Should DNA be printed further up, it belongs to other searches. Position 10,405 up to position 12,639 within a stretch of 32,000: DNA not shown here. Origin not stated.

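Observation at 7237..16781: Amino-sugar pathway with three ATP-grasp amidoligase domains instead of the usual N-acyltransferase: candidate route to an aminoacyl- or peptidyl-decorated 6-deoxyhexosamine glycan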

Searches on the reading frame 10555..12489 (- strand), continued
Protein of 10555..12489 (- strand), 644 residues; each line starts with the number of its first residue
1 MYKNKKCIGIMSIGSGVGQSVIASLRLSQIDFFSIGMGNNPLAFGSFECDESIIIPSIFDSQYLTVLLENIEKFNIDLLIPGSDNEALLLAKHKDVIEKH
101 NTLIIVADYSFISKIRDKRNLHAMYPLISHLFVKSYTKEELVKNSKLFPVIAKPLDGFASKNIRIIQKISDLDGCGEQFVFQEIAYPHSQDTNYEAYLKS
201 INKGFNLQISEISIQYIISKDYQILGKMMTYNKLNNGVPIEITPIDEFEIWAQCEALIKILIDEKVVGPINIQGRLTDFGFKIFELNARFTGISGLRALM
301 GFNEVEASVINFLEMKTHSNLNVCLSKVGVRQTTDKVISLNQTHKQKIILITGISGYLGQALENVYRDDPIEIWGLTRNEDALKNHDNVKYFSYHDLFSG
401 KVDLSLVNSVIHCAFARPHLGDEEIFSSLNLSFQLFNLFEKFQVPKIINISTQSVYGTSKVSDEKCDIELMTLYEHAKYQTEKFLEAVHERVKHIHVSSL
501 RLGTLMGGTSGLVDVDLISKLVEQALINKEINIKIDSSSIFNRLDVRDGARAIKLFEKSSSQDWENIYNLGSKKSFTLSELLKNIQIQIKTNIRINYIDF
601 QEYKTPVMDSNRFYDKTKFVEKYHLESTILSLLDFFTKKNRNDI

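Call 40: find_encoding_contigs(protein=P0059, flank=10000, max_places=1)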
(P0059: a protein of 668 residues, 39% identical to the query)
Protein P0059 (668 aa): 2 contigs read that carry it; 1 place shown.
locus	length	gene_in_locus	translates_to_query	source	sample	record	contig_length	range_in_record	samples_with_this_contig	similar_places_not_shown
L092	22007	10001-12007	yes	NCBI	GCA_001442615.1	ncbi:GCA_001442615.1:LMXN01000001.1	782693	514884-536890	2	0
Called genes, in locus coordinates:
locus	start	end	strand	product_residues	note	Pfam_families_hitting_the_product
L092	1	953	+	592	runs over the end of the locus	PF00664:ABC_membrane (weak), PF00005:ABC_tran, PF02463:SMC_N (faint)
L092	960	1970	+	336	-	PF01073:3Beta_HSD, PF01370:Epimerase, PF02719:Polysacc_synt_2, PF04321:RmlD_sub_bind, PF07993:NAD_binding_4, PF08659:KR (weak), PF13460:NAD_binding_10, PF16363:GDP_Man_Dehyd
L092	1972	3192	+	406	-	PF00155:Aminotran_1_2, PF01041:DegT_DnrJ_EryC1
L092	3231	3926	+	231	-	PF02348:CTP_transf_3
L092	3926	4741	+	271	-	PF03328:HpcH_HpaI, PF15617:C-C_Bond_Lyase (weak)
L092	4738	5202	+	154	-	PF19315:MC_hydratase (weak), PF01575:MaoC_dehydratas, PF19315:MC_hydratase (weak)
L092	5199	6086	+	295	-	PF03328:HpcH_HpaI, PF15617:C-C_Bond_Lyase (weak)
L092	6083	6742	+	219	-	PF25084:LbH_EIF2B (weak), PF25087:GMPPB_C (weak), PF00132:Hexapep (weak)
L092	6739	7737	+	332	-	-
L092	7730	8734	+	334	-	PF03102:NeuB, PF08666:SAF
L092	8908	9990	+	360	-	PF01041:DegT_DnrJ_EryC1, PF01053:Cys_Met_Meta_PP, PF01212:Beta_elim_lyase, PF00155:Aminotran_1_2 (weak)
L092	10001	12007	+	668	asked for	PF21360:PylC-like_N, PF01073:3Beta_HSD (weak), PF01370:Epimerase, PF04321:RmlD_sub_bind, PF13460:NAD_binding_10 (weak), PF16363:GDP_Man_Dehyd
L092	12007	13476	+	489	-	-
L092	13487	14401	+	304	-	PF00535:Glycos_transf_2, PF10111:Glyco_tranf_2_2 (weak)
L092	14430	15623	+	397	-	PF00534:Glycos_transf_1, PF13692:Glyco_trans_1_4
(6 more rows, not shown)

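Call 49: predict_structure(alignment_id=A1)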
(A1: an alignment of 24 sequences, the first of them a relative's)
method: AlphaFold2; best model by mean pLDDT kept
length: 644 residues; sequences in the alignment: 24
mean_pLDDT: 83.9   pTM: 0.76
mean pLDDT of the five models: 83.9, 83.3, 83.1, 82.4, 80.9
residues with pLDDT >= 90: 268; 70-90: 290; 50-70: 69; < 50: 17
segments of 3 or more residues with pLDDT < 50: 333-344
pLDDT, mean of each block of 10 residues (from residue 1): 85 87 87 90 80 91 95 96 90 95 93 85 84 91 91 73 87 87 90 88 81 93 92 82 88 93 93 92 91 86 91 75 67 40 64 90 89 85 67 84 85 77 87 92 90 58 66 85 90 87 87 79 85 68 89 94 90 84 85 68 64 92 91 88 58
secondary structure, 60 per line:
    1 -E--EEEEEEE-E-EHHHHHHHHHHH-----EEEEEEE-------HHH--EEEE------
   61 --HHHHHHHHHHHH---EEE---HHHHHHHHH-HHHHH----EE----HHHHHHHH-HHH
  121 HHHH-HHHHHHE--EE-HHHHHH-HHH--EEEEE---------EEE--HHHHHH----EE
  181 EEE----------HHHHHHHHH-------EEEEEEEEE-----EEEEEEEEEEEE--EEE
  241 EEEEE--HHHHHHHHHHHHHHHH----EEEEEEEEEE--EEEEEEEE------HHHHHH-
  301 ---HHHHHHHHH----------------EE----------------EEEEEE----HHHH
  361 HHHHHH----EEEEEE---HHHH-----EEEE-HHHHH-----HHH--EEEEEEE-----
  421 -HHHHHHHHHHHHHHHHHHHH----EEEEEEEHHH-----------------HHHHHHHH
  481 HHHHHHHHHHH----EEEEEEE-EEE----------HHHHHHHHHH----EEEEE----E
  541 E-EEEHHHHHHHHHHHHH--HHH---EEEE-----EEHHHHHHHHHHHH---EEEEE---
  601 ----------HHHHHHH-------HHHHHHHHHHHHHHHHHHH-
elements in order: E5-11 H16-26 E32-38 E51-54 H63-74 E78-80 H84-92 H94-98 H109-116 H118-124 H126-131 H138-143 E150-154 E164-166 H169-174 E179-183 H194-202 E210-218 E224-235 E238-245 H248-263 E268-277 E280-287 H294-299 H304-312 E347-352 H357-366 E371-376 H380-383 E389-392 H394-398 E409-415 H422-441 E446-452 H473-491 E496-502 E504-506 H517-526 E531-535 E543-545 H546-558 E567-570 H578-589 E593-597 H611-617 H625-643

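Call 51: fold_search(model_id=the predicted structure, library=pdb)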
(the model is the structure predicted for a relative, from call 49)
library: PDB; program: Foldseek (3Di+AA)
matches with E <= 10: 1978; with E <= 0.001: 1545
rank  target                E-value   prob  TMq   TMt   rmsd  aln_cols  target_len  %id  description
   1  2pk3_A                4.3e-18  1.00  0.38  0.74   4.9       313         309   18  Crystal Structure of a GDP-4-keto-6-deoxy-D-mannose reductase (released 2008-03-25)
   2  4zrm_A                1.2e-17  1.00  0.40  0.80   3.8       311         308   19  Crystal Structure of UDP-Glucose 4-Epimerase (TM0509) from Hyperthermophilic Eubacterium Thermotoga maritima (released 2015-09-16)
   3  6bi4_B                1.4e-17  1.00  0.39  0.78   3.9       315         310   17  2.9 Angstrom Resolution Crystal Structure of dTDP-Glucose 4,6-dehydratase (rfbB) from Bacillus anthracis str. Ames in  (released 2017-11-08)
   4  4zrm_B                2.2e-17  1.00  0.39  0.78   4.2       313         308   19  Crystal Structure of UDP-Glucose 4-Epimerase (TM0509) from Hyperthermophilic Eubacterium Thermotoga maritima (released 2015-09-16)
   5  4zrn_A                3.0e-17  1.00  0.40  0.79   3.9       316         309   18  Crystal Structure of UDP-Glucose 4-Epimerase (TM0509) with UDP-glucose from Hyperthermophilic Eubacterium Thermotoga M (released 2015-09-16)
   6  3m2p_D                4.7e-17  1.00  0.38  0.81   3.4       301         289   20  The crystal structure of UDP-N-acetylglucosamine 4-epimerase from Bacillus cereus (released 2010-04-07)
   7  6bi4_A                4.9e-17  1.00  0.39  0.77   4.0       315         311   17  2.9 Angstrom Resolution Crystal Structure of dTDP-Glucose 4,6-dehydratase (rfbB) from Bacillus anthracis str. Ames in  (released 2017-11-08)
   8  6zla_D                7.0e-17  1.00  0.40  0.78   3.4       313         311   17  Crystal Structure of UDP-Glucuronic acid 4-epimerase from Bacillus cereus in complex with NAD (released 2020-07-29)
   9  6zlk_A                7.4e-17  1.00  0.38  0.73   4.9       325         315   18  Equilibrium Structure of UDP-Glucuronic acid 4-epimerase from Bacillus cereus in complex with UDP-Glucuronic acid/UDP- (released 2020-07-29)
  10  8v4g_B                7.8e-17  1.00  0.38  0.71   4.1       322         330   21  X-ray structure of the NADP-dependent reductase from Campylobacter jejuni responsible for the synthesis of CDP-glucito (released 2023-12-20)
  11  6zll_A                8.2e-17  1.00  0.40  0.76   4.0       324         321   17  Crystal Structure of UDP-Glucuronic acid 4-epimerase from Bacillus cereus in complex with UDP-Galacturonic acid and NA (released 2020-07-29)
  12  6zla_B                8.7e-17  1.00  0.39  0.78   3.9       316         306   18  Crystal Structure of UDP-Glucuronic acid 4-epimerase from Bacillus cereus in complex with NAD (released 2020-07-29)
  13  6zla_C                1.0e-16  1.00  0.39  0.79   3.7       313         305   18  Crystal Structure of UDP-Glucuronic acid 4-epimerase from Bacillus cereus in complex with NAD (released 2020-07-29)
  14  2hun_B                1.1e-16  1.00  0.39  0.73   4.2       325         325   19  Crystal structure of hypothetical protein PH0414 from Pyrococcus horikoshii OT3 (released 2007-01-26)
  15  8du1_D                1.1e-16  1.00  0.40  0.68   4.2       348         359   17  Crystal Structure of NAD bound dTDP-glucose 4,6-dehydratase from Elizabethkingia anophelis (released 2022-08-10)
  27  2pn1                  4.8e-16  1.00  0.40  0.80   4.3       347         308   16  Crystal structure of carbamoylphosphate synthase large subunit (split gene in MJ) (ZP_00538348.1) from Exiguobacterium s (released 2007-05-08)
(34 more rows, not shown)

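Call 52: search_solved_structures(query=A1, max_evalue=1)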
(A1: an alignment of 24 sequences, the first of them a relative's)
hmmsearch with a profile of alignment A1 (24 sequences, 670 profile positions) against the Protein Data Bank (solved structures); distinct sequences matched with E-value up to 1: 273 (the best 60 are shown).
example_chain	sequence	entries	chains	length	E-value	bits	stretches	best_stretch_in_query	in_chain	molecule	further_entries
3m2p_A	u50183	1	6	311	4e-28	101.5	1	368-661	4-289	UDP-N-acetylglucosamine 4-epimerase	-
8v4g_A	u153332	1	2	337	5.7e-25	91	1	350-667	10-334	Putative nucleotide sugar dehydratase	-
6zl6_A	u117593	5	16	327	1e-23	86.9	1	368-667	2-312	Epimerase domain-containing protein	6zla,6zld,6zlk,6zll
6zlj_A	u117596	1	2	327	7.5e-23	84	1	368-667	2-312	Epimerase domain-containing protein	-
8rdg_A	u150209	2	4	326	3e-22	82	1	369-618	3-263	SDR family NAD(P)-dependent oxidoreductase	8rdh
6bi4_A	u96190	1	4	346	5.7e-22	81.1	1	365-669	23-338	dTDP-glucose 4,6-dehydratase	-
8rdi_A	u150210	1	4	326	2.3e-21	79.1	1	369-618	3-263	SDR family NAD(P)-dependent oxidoreductase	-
4zrm_A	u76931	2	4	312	3.7e-20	75.1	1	367-667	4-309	UDP-glucose 4-epimerase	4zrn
6dnt_A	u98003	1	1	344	3.9e-20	75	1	364-666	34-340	NAD-dependent epimerase/dehydratase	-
2hun_A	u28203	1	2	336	4.8e-20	74.8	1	368-668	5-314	336aa long hypothetical dTDP-glucose 4,6-dehydratase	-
2pn1_A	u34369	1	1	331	1.2e-18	70.1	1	40-193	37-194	Carbamoylphosphate synthase large subunit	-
4m55_A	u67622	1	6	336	4.6e-18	68.2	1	364-668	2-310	UDP-glucuronic acid decarboxylase 1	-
2b69_A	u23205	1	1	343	4.9e-18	68.1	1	360-668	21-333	UDP-glucuronate decarboxylase 1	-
6kv9_A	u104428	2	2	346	1.3e-17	66.7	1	368-614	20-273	MoeE5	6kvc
4gll_A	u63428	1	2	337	1.6e-17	66.4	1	364-668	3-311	UDP-glucuronic acid decarboxylase 1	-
2pk3_A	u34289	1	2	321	2.1e-15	59.4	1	368-666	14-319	GDP-6-deoxy-D-lyxo-4-hexulose reductase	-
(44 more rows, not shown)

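Call 75: find_encoding_contigs(protein=P0009, flank=10000, max_places=1)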
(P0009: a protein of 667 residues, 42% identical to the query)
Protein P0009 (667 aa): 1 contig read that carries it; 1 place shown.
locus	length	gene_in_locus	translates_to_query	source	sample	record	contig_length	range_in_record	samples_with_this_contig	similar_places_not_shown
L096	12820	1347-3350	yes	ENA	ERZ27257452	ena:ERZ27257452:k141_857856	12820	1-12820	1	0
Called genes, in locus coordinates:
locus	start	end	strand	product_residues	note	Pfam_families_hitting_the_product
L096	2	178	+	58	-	?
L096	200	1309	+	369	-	PF01041:DegT_DnrJ_EryC1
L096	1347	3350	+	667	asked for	PF21360:PylC-like_N, PF00106:adh_short (weak), PF01073:3Beta_HSD (weak), PF01370:Epimerase, PF04321:RmlD_sub_bind, PF05368:NmrA (weak), PF07993:NAD_binding_4 (weak), PF16363:GDP_Man_Dehyd, +1 more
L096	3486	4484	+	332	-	-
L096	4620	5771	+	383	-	-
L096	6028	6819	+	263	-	PF00583:Acetyltransf_1 (weak)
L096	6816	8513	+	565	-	PF01432:Peptidase_M3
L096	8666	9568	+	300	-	PF00583:Acetyltransf_1 (faint)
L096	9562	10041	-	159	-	PF13690:CheX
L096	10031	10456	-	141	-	PF01814:Hemerythrin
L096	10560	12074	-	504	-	PF03853:YjeF_N, PF01256:Carb_kinase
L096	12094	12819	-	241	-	?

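Call 76: find_encoding_contigs(protein=P0011, flank=10000, max_places=1)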
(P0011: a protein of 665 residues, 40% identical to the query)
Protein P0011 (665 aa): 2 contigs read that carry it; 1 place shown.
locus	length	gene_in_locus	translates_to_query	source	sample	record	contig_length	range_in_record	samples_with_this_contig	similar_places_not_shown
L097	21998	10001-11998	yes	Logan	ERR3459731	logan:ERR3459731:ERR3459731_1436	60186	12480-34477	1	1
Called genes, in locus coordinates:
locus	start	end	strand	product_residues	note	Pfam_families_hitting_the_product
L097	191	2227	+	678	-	PF02743:dCache_1, PF17201:Cache_3-Cache_2, PF00672:HAMP, PF00015:MCPsignal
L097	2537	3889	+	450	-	PF00069:Pkinase, PF07714:PK_Tyr_Ser-Thr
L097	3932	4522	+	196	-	PF00023:Ank (faint), PF12796:Ank_2 (weak), PF13637:Ank_4 (faint), PF13857:Ank_5 (faint)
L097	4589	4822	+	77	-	-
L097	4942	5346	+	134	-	-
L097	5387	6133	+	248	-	PF04397:LytTR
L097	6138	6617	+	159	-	PF06695:Sm_multidrug_ex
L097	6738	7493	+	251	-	PF04397:LytTR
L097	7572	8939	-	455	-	PF01225:Mur_ligase, PF08245:Mur_ligase_M, PF02875:Mur_ligase_C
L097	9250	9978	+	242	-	PF08889:WbqC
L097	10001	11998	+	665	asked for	PF21360:PylC-like_N, PF01370:Epimerase, PF04321:RmlD_sub_bind, PF05368:NmrA (faint), PF16363:GDP_Man_Dehyd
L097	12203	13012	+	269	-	PF09182:PuR_N, PF00156:Pribosyltran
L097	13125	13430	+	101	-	PF04026:SpoVG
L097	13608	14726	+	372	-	PF25084:LbH_EIF2B, PF00132:Hexapep (weak), PF25087:GMPPB_C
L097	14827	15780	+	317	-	PF13793:Pribosyltran_N, PF00156:Pribosyltran, PF14572:Pribosyl_synth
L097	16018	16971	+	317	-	PF00535:Glycos_transf_2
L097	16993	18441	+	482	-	PF01943:Polysacc_synt, PF13440:Polysacc_synt_3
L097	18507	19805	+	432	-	PF02655:ATP-grasp_3, PF13535:ATP-grasp_4 (faint), PF15632:ATPgrasp_Ter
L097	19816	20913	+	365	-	PF00155:Aminotran_1_2 (weak), PF00266:Aminotran_5 (faint), PF01041:DegT_DnrJ_EryC1, PF01053:Cys_Met_Meta_PP (weak)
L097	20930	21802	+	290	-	PF00483:NTP_transferase, PF12804:NTP_transf_3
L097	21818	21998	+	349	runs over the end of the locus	PF01073:3Beta_HSD, PF01370:Epimerase, PF02719:Polysacc_synt_2, PF04321:RmlD_sub_bind, PF07993:NAD_binding_4, PF16363:GDP_Man_Dehyd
